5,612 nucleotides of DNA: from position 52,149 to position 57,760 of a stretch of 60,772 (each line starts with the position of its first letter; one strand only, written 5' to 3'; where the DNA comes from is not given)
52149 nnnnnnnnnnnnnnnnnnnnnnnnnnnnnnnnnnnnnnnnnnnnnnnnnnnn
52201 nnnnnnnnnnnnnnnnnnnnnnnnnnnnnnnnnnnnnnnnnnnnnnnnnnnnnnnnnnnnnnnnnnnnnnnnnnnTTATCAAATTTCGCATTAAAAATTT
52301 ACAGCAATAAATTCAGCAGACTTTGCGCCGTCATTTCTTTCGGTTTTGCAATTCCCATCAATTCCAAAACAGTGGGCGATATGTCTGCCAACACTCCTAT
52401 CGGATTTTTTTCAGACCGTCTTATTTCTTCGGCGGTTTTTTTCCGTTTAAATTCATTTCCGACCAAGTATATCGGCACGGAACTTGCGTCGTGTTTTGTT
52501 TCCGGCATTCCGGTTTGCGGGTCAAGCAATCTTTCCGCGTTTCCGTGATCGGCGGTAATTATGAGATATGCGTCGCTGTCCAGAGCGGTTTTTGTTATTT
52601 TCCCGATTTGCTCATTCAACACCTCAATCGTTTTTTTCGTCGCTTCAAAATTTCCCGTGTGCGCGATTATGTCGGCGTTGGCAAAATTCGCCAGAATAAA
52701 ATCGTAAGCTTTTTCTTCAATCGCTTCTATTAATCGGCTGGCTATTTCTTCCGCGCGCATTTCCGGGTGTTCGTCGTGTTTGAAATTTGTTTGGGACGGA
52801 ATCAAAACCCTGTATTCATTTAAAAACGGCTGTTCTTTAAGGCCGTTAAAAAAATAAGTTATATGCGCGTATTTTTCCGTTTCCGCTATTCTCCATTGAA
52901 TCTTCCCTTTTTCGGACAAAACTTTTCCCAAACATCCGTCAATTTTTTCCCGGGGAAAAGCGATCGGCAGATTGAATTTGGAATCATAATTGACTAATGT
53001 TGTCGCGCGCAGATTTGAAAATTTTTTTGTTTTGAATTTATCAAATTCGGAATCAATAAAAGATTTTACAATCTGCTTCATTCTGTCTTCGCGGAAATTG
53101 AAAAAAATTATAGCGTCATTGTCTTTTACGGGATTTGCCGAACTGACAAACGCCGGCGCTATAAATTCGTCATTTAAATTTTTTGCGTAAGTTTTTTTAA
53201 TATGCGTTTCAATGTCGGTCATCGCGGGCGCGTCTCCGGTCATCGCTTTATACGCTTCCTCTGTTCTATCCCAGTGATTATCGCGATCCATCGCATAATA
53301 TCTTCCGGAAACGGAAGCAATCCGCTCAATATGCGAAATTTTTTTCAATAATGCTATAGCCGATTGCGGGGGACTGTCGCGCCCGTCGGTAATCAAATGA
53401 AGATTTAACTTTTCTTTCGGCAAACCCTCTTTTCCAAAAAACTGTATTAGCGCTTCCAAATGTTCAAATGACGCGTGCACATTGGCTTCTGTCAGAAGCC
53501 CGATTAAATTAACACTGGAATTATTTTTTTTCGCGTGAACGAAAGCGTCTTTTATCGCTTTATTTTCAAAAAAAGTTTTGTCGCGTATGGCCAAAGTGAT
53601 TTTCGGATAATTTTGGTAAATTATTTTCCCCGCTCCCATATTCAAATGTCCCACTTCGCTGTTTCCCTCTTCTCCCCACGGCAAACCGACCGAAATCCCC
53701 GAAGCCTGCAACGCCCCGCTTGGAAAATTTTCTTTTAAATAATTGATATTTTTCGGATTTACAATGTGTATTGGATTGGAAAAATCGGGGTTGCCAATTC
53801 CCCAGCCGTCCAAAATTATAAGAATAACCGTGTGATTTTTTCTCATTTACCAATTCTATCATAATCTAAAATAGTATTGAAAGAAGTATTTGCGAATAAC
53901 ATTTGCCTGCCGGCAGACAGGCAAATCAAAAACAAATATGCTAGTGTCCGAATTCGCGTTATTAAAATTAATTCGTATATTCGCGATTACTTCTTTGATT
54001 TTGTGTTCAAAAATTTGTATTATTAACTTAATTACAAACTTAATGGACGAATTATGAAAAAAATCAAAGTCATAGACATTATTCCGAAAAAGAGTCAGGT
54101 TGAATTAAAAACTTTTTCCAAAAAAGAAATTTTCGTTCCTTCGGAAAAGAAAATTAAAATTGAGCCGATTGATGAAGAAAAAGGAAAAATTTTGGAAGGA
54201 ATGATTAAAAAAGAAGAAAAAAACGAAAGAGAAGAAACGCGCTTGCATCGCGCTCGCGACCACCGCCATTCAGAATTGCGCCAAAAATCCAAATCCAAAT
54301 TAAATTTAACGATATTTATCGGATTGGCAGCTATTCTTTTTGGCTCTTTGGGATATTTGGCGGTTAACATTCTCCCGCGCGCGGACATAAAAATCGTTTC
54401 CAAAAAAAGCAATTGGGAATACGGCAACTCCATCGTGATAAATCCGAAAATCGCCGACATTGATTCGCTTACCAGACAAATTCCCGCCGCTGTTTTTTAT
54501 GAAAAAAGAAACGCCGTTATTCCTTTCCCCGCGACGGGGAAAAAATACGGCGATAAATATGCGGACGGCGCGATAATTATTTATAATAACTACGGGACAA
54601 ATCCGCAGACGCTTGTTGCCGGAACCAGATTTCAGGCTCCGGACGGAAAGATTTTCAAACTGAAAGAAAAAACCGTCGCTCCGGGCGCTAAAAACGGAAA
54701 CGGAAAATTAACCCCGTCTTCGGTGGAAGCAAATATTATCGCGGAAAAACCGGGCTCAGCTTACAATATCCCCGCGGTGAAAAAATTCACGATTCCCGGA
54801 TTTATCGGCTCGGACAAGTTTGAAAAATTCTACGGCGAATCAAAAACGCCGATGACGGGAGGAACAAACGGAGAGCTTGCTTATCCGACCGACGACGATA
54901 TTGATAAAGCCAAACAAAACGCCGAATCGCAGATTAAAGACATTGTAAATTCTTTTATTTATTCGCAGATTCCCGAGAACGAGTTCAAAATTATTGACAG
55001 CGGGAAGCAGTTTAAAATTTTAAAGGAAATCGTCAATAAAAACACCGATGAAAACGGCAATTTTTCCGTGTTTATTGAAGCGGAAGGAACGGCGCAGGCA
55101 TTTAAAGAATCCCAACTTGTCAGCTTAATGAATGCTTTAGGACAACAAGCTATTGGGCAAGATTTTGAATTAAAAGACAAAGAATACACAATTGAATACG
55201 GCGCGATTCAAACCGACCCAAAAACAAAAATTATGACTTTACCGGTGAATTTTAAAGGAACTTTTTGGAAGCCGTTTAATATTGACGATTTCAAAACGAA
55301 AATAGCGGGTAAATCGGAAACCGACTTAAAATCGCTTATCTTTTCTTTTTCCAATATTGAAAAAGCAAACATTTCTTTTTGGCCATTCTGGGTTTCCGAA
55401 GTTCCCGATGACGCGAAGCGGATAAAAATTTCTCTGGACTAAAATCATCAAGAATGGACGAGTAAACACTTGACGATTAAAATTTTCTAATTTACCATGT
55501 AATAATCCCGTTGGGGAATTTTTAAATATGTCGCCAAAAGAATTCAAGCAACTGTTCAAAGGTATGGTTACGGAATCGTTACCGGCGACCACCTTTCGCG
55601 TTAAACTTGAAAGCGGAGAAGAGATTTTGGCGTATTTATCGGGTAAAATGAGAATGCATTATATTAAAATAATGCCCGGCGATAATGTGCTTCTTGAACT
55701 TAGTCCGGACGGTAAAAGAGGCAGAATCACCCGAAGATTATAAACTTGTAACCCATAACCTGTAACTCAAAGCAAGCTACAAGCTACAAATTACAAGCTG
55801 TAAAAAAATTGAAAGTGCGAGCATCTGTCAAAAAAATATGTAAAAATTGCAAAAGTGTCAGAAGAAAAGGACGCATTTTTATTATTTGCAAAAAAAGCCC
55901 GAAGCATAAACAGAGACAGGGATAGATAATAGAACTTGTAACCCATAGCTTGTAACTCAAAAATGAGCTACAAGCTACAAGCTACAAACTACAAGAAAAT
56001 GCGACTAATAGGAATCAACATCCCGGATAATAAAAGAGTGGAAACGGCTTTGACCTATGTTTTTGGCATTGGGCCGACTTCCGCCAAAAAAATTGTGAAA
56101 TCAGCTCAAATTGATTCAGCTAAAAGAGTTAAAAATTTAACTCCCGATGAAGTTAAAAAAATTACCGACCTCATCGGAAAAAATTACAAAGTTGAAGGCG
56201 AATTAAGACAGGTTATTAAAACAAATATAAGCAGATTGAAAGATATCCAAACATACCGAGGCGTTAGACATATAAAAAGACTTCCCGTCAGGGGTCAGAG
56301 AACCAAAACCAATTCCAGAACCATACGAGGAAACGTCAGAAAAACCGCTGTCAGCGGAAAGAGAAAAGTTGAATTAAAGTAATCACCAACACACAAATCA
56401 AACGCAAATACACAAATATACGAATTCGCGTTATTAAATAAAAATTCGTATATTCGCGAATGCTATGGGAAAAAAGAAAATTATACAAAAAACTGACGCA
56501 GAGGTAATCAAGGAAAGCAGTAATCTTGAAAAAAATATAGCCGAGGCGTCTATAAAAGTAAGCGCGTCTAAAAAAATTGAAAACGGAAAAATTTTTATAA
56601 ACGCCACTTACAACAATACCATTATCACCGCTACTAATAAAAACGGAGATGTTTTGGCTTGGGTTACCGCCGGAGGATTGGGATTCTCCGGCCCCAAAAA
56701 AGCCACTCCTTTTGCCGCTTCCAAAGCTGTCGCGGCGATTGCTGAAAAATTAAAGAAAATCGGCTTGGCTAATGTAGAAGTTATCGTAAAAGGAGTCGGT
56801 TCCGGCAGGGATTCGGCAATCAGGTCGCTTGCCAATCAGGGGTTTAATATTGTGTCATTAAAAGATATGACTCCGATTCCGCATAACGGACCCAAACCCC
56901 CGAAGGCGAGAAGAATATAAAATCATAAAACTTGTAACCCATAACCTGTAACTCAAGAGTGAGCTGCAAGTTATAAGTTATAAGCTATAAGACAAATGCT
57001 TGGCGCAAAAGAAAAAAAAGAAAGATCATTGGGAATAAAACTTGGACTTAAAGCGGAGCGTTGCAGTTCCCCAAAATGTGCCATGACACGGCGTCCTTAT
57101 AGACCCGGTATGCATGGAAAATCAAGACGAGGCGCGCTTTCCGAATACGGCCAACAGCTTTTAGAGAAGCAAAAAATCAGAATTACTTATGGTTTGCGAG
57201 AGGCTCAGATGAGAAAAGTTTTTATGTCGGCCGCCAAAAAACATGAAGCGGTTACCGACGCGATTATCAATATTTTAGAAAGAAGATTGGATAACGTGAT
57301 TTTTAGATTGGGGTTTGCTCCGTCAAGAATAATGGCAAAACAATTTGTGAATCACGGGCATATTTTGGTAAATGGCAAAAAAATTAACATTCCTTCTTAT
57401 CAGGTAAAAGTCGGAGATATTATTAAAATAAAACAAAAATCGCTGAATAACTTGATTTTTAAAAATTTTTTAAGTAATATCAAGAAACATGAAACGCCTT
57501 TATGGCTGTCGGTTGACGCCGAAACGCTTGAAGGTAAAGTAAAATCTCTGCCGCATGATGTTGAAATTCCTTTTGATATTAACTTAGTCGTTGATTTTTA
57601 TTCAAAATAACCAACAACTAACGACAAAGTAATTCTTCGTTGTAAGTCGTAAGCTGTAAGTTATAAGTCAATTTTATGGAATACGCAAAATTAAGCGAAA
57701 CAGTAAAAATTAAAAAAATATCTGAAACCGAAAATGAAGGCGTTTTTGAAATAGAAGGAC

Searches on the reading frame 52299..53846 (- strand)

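Call 33: search_protein_families(library=pfam, proteins=[window:52299-53846:-], max_evalue=0.001)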
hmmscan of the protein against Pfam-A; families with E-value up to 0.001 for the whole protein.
window:52299-53846:- (515 aa): 2 families
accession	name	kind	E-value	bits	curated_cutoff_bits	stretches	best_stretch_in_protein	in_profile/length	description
PF01676.23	Metalloenzyme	-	4.8e-64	216.7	24.3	1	6-500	2-251/252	Metalloenzyme superfamily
PF06415.18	iPGM_N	-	3e-63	213.6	27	1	83-288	1-216/217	BPG-independent PGAM N-terminus (iPGM_N)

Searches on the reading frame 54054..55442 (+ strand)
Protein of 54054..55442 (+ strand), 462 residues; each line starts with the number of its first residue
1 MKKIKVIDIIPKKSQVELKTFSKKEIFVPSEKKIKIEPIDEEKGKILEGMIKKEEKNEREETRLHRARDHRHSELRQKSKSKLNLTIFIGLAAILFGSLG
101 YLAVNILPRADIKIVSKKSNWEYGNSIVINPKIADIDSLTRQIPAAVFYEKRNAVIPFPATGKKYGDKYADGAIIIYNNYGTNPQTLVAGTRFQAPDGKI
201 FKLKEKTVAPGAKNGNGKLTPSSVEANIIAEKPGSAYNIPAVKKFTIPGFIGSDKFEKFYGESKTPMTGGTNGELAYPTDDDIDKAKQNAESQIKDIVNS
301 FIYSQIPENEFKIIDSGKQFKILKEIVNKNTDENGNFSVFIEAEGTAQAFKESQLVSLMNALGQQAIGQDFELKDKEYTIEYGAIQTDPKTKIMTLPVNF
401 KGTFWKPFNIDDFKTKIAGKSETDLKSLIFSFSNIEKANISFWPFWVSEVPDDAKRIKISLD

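Call 33: search_protein_families(library=pfam, proteins=[window:54054-55442:+], max_evalue=0.001)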
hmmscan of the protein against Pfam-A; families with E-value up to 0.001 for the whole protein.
window:54054-55442:+ (462 aa): 1 family
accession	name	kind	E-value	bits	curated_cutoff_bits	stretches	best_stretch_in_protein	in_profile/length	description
PF21110.3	GlxA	-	3.1e-06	28.2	27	1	170-262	2-101/105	GlxA beta barrel domain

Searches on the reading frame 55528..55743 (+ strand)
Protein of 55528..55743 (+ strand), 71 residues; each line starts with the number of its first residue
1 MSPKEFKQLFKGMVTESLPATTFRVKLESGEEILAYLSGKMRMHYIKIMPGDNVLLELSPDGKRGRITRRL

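Call 33: search_protein_families(library=pfam, proteins=[window:55528-55743:+], max_evalue=0.001)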
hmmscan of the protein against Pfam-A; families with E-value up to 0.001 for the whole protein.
window:55528-55743:+ (71 aa): 1 family
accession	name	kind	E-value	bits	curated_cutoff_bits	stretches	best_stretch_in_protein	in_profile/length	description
PF01176.25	eIF-1a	-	4.7e-19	68.2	30.2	1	11-70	4-64/64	Translation initiation factor 1A / IF-1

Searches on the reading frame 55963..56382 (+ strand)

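Call 33: search_protein_families(library=pfam, proteins=[window:55963-56382:+], max_evalue=0.001)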
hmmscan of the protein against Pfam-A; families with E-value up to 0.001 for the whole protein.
window:55963-56382:+ (139 aa): 1 family
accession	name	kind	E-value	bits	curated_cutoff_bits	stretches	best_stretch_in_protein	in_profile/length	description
PF00416.27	Ribosomal_S13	-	3.1e-31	108.9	31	1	14-120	1-128/128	Ribosomal protein S13/S18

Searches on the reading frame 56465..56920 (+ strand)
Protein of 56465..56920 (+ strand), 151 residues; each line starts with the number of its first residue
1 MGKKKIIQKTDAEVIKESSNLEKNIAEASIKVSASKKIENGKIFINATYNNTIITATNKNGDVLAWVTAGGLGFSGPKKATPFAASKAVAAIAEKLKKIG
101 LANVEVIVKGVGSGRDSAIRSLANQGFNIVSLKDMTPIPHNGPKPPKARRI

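Call 33: search_protein_families(library=pfam, proteins=[window:56465-56920:+], max_evalue=0.001)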
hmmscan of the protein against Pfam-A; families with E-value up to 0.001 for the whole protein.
window:56465-56920:+ (151 aa): 1 family
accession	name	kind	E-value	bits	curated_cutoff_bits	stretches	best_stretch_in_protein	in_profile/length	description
PF00411.24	Ribosomal_S11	-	8.2e-35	120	25.1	1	41-150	1-110/110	Ribosomal protein S11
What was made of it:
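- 56383..56470 (+): Hairpin of the same family between rpsM (S13) and rpsK (S11). Flanking genes (call 33).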

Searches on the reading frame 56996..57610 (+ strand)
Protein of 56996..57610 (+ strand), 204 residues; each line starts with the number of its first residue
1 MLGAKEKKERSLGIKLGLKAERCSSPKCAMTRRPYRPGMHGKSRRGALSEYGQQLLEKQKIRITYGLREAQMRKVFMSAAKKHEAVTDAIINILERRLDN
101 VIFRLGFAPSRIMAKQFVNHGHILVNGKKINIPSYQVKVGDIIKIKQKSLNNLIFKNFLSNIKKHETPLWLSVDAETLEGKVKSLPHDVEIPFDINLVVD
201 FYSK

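Call 33: search_protein_families(library=pfam, proteins=[window:56996-57610:+], max_evalue=0.001)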
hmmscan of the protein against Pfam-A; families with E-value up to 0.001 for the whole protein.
window:56996-57610:+ (204 aa): 4 families
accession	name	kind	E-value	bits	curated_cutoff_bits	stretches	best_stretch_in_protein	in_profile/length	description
PF00163.24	Ribosomal_S4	-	7.1e-21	75.2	23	1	3-91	4-91/95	Ribosomal protein S4/S9 N-terminal domain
PF01479.30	S4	-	4e-20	71.7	22.8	1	96-143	1-48/48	S4 domain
PF13275.11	S4_2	-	0.00026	21.3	24.6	1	112-149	24-61/65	S4 domain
PF22421.1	SYY_C-terminal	-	0.00058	20.1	27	1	95-141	18-64/83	Tyrosine--tRNA ligase SYY-like C-terminal domain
